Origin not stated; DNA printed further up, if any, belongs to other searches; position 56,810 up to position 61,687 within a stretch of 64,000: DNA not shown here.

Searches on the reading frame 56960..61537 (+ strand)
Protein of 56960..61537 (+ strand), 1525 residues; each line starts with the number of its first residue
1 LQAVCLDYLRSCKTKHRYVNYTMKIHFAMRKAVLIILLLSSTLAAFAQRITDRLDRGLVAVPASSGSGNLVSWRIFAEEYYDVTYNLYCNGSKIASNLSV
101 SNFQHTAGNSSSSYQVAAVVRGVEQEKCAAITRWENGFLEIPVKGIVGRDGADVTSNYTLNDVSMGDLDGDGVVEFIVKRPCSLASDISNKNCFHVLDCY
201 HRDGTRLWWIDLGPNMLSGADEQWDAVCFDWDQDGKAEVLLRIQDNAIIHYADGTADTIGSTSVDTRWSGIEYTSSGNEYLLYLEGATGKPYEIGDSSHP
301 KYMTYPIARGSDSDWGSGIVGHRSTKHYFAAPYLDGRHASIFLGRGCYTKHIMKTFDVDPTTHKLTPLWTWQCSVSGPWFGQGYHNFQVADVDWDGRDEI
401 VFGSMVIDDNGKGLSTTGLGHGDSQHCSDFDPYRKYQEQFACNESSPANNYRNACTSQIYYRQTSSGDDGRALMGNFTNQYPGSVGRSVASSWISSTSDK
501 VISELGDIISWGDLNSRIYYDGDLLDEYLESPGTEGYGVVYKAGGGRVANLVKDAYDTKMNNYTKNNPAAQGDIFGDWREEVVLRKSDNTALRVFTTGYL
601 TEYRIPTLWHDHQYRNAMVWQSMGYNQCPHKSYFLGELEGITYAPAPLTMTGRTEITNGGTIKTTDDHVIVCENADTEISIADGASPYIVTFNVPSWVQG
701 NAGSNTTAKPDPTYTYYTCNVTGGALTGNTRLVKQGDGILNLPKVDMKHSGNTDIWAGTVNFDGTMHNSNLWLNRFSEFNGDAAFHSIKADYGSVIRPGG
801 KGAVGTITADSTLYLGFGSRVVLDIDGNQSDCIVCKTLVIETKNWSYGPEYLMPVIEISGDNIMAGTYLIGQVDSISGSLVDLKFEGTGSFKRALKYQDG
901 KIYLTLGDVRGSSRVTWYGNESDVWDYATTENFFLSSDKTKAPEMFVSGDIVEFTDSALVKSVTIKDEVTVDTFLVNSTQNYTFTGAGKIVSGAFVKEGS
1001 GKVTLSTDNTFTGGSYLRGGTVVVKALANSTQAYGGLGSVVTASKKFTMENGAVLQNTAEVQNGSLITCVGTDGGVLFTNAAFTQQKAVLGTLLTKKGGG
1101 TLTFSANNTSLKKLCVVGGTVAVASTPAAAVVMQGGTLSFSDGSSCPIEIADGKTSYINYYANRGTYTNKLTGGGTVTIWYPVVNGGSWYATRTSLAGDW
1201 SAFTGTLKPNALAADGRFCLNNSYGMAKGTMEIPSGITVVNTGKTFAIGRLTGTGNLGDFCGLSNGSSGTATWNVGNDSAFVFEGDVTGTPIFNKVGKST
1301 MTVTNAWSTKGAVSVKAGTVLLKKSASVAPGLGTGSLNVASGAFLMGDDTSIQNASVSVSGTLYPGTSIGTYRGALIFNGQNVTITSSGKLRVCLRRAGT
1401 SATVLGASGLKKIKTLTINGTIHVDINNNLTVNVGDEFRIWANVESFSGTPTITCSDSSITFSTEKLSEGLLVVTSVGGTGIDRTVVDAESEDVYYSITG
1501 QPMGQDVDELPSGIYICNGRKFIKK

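Call 3: search_protein_families(library=pfam, proteins=[window:56960-61537:+], max_evalue=0.01)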
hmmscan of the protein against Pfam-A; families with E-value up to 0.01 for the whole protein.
window:56960-61537:+ (1525 aa): 3 families
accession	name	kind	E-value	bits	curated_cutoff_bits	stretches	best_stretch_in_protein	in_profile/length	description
PF21348.3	RGL11_C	-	1.4e-110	370.9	27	1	145-637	11-482/490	Rhamnogalacturonan lyase family 11, C-terminal domain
PF18370.7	RGI_lyase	-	6.1e-24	84.6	27.8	1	51-134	3-86/86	Rhamnogalacturonan I lyases beta-sheet domain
PF12951.13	PATR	-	2.7e-12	46.9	27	2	995-1024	1-30/30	Passenger-associated-transport-repeat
